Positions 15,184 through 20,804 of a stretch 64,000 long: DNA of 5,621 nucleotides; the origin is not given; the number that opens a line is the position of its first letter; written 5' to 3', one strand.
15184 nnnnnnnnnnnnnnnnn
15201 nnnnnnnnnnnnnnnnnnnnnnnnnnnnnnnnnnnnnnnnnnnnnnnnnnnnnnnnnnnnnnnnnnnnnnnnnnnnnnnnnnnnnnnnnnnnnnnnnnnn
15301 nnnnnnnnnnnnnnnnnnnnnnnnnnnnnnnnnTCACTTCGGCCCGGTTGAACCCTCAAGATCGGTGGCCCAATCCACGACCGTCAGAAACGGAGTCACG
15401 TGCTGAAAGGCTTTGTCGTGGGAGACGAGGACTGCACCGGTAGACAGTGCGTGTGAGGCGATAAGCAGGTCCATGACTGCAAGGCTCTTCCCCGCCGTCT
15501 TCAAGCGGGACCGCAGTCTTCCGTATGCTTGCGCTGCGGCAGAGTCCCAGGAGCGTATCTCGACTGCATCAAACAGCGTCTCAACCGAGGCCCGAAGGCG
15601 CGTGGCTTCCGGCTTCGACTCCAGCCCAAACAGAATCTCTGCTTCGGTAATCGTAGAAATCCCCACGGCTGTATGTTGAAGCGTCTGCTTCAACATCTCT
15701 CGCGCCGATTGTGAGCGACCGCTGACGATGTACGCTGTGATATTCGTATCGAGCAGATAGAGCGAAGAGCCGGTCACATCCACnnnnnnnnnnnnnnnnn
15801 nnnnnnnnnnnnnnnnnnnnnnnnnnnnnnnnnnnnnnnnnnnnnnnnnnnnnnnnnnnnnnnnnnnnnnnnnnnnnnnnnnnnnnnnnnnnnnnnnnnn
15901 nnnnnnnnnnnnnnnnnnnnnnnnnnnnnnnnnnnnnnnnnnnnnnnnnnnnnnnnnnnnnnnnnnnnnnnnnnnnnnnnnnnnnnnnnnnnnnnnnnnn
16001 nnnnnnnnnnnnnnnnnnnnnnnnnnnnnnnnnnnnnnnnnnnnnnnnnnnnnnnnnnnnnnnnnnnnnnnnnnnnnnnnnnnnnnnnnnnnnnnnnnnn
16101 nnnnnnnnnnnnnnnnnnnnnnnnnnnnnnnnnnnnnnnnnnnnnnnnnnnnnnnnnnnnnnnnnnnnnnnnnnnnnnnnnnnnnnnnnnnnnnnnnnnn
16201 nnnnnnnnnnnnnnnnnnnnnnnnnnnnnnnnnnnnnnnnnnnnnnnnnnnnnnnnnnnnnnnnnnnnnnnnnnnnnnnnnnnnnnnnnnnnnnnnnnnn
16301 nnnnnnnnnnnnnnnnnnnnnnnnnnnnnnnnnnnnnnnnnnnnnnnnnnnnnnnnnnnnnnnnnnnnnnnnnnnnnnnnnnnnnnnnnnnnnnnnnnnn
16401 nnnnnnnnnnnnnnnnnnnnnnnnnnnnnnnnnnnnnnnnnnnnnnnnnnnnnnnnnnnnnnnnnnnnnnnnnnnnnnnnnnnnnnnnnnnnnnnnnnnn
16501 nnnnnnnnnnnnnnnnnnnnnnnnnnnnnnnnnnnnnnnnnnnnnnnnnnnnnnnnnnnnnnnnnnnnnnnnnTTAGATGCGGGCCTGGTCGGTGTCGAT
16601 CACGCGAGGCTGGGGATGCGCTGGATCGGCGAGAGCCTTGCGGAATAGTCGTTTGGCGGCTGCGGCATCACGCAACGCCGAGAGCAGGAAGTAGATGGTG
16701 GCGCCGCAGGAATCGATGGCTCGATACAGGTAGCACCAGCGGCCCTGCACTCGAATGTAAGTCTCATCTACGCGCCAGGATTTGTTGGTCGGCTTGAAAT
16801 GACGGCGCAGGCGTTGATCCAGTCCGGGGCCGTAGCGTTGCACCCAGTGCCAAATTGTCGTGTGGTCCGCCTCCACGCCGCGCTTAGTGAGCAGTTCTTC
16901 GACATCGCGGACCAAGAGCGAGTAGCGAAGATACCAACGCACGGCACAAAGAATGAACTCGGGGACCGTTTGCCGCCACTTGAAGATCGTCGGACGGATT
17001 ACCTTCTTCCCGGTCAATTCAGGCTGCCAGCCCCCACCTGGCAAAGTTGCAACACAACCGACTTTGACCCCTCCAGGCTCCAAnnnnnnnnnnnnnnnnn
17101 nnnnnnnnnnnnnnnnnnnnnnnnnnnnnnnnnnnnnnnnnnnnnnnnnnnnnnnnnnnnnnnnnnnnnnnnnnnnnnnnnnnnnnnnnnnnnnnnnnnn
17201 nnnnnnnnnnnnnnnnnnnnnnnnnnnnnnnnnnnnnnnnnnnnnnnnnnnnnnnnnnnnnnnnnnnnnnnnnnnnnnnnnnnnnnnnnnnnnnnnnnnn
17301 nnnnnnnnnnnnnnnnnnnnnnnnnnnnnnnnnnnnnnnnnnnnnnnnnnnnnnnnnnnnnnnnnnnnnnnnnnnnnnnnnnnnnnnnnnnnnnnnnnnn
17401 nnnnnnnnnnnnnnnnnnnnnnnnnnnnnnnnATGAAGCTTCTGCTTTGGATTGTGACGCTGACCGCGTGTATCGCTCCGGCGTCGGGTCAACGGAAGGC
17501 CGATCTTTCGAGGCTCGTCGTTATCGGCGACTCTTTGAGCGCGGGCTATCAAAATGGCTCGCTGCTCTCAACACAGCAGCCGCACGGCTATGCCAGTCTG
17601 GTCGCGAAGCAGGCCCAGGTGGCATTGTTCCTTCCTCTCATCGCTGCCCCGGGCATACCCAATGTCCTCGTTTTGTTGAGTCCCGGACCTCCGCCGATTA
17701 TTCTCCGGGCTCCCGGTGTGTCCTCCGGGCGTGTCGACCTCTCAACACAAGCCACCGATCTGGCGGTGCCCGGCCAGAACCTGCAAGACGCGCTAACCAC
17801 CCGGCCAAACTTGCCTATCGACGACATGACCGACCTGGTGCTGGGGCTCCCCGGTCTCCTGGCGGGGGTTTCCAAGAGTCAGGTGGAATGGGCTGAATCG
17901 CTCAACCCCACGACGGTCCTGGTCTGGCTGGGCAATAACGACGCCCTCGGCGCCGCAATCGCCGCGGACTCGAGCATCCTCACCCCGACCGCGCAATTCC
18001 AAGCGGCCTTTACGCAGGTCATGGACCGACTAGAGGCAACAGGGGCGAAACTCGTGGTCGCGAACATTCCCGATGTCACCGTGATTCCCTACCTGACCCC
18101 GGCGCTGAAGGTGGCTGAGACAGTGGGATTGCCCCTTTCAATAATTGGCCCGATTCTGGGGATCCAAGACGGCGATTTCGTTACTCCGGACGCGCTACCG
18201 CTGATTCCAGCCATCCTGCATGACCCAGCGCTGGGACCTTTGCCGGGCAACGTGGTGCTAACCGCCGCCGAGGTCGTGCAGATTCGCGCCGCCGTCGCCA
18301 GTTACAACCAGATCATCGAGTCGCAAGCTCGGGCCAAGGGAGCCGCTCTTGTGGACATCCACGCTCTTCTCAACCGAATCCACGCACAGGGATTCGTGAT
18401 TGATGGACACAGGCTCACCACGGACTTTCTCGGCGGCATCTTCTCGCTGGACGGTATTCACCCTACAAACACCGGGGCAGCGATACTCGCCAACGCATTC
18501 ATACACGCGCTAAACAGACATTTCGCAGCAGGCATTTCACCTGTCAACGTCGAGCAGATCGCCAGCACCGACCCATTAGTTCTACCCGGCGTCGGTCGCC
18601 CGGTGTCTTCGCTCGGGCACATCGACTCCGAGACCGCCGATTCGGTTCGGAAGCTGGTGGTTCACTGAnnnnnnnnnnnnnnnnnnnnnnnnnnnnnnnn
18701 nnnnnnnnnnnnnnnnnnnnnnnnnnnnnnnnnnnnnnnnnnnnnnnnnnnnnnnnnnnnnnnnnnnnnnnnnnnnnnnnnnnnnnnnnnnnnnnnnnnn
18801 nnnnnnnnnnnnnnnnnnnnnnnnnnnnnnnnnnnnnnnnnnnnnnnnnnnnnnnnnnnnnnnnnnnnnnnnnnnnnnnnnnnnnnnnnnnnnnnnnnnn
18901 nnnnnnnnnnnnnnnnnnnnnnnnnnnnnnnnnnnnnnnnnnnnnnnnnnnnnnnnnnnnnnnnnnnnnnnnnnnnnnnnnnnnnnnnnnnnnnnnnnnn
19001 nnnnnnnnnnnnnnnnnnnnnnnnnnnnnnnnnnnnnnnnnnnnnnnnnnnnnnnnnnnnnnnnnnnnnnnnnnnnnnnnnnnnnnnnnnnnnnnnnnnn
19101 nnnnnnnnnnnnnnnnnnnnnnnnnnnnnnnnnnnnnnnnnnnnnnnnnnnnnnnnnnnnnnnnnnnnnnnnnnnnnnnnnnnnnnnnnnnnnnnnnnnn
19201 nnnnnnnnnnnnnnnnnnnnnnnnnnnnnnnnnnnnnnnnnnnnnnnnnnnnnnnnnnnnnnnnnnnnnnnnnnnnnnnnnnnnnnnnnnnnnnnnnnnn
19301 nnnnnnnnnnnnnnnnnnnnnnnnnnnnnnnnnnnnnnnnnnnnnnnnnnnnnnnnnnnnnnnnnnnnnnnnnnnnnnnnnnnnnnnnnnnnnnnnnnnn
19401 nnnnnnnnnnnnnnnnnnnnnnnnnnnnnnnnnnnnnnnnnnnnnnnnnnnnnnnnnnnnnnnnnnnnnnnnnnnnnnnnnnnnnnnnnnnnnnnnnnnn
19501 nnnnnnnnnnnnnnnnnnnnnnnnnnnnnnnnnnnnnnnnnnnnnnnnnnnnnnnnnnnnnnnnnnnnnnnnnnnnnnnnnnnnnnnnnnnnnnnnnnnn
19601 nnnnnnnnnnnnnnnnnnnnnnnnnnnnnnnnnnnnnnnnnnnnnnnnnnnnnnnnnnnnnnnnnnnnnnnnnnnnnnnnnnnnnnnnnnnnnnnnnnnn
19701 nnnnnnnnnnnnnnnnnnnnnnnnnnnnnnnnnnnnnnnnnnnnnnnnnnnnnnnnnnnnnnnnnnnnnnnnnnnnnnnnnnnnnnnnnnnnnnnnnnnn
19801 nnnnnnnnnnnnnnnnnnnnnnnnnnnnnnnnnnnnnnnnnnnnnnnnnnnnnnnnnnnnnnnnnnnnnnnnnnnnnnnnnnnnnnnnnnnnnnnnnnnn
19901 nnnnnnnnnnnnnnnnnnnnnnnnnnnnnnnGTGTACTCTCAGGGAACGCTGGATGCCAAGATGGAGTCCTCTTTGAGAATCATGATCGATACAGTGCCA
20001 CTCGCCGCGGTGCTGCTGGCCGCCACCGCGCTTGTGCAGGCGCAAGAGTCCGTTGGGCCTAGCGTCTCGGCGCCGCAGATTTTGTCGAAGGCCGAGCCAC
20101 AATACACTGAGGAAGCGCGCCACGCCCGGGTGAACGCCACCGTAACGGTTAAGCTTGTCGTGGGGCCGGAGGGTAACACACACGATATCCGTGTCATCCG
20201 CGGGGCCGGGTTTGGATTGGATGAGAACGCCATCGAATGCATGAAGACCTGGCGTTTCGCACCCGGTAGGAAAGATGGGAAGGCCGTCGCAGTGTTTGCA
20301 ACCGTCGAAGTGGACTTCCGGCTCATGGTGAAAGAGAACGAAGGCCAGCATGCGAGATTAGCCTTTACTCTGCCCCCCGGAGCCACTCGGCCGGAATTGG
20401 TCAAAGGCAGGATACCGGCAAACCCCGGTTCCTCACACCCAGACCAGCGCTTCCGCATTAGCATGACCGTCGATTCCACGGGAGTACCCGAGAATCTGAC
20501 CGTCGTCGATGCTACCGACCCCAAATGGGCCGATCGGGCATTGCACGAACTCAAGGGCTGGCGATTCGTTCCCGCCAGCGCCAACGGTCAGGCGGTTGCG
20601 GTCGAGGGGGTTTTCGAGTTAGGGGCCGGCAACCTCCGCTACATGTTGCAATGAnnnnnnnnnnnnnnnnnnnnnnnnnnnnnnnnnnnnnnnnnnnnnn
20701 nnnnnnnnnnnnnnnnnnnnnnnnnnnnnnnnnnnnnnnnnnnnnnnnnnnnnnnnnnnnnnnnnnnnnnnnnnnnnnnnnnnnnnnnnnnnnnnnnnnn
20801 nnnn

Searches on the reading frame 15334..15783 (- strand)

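Call 44: search_protein_families(library=pfam, proteins=[window:15334-15783:-], max_evalue=0.001)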
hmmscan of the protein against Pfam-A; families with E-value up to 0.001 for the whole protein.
window:15334-15783:- (149 aa): 1 family
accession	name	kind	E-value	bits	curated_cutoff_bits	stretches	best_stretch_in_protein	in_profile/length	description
PF01850.27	PIN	-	1.7e-16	61.4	23.6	1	9-129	1-117/120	PIN domain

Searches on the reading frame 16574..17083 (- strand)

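Call 44: search_protein_families(library=pfam, proteins=[window:16574-17083:-], max_evalue=0.001)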
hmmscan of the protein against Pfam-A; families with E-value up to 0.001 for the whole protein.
window:16574-17083:- (169 aa): 2 families
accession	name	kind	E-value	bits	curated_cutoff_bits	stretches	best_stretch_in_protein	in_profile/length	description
PF13610.12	DDE_Tnp_IS240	-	8.1e-23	81.5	27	1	101-167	2-67/139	DDE domain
PF00665.32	rve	-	4.4e-08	33.8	32.6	1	100-167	5-75/102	Integrase core domain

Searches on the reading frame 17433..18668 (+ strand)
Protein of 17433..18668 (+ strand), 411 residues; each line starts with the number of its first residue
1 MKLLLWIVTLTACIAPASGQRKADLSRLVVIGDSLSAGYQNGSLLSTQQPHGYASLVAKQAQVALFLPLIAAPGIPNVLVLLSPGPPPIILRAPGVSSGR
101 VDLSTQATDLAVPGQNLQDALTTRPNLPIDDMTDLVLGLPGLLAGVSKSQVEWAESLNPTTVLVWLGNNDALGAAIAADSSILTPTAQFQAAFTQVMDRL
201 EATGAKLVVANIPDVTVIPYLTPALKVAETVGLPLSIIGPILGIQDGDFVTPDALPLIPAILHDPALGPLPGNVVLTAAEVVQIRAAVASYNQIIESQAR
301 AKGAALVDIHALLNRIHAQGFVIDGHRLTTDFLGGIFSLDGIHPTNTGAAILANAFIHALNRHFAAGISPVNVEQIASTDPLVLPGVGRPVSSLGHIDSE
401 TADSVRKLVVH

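Call 3: search_protein_families(library=pfam, proteins=[window:17433-18668:+], max_evalue=0.01)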
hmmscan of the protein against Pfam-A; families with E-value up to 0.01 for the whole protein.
window:17433-18668:+ (411 aa): 3 families
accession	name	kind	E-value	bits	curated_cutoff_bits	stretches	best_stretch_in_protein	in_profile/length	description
PF00657.28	Lipase_GDSL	-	4.3e-14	53.6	23.6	1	28-356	1-208/208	GDSL-like Lipase/Acylhydrolase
PF13472.12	Lipase_GDSL_2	-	2.4e-10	41.6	32.9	1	137-350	39-177/178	GDSL-like Lipase/Acylhydrolase family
PF04311.20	DUF459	-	1.5e-05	24.9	27.2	0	283-357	123-195/197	Protein of unknown function (DUF459)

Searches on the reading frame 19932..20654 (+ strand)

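Call 3: search_protein_families(library=pfam, proteins=[window:19932-20654:+], max_evalue=0.01)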
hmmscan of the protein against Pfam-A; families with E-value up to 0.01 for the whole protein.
window:19932-20654:+ (240 aa): 1 family
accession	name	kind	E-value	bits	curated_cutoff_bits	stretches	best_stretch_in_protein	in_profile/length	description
PF03544.19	TonB_C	-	7.2e-26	90.9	24.6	2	55-131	2-79/79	Gram-negative bacterial TonB protein C-terminal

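Call 84: search_protein_families(library=ncbifam, proteins=[window:19932-20651:+], max_evalue=0.001)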
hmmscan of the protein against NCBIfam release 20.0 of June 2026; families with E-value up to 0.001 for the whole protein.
window:19932-20651:+ (240 aa): 9 families
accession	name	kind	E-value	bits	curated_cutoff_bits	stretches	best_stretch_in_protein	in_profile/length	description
NF038079.1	TonB_sider_MxcH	equivalog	1.5e-18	66.3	925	1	47-137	1-91/792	TonB-dependent siderophore myxochelin receptor MxcH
TIGR01352.1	tonB_Cterm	subfamily_domain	1.3e-17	63.8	27.1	1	56-131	1-75/76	TonB family protein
NF008083.0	PRK10819.1-4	equivalog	2.1e-10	41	448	1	27-121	132-226/239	TonB system transport protein TonB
NF008081.0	PRK10819.1-2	equivalog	2.5e-09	37.4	377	1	30-121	139-227/240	TonB system transport protein TonB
NF008084.0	PRK10819.1-5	equivalog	5.1e-09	36.4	315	1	33-121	148-236/249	TonB system transport protein TonB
NF008082.0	PRK10819.1-3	equivalog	1.3e-05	25.1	265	1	37-119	147-230/242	TonB system transport protein TonB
NF033768.1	myxo_SS_tail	domain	2.7e-05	24.2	40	0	174-229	35-90/92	AgmX/PglI C-terminal domain-containing protein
NF008080.0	PRK10819.1-1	equivalog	0.00013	21.5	418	0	41-110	157-230/252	TonB system transport protein TonB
NF047760.1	LIC10042_TonB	equivalog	0.00032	20.8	100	0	56-110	85-140/156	LIC_10042 family TonB-like protein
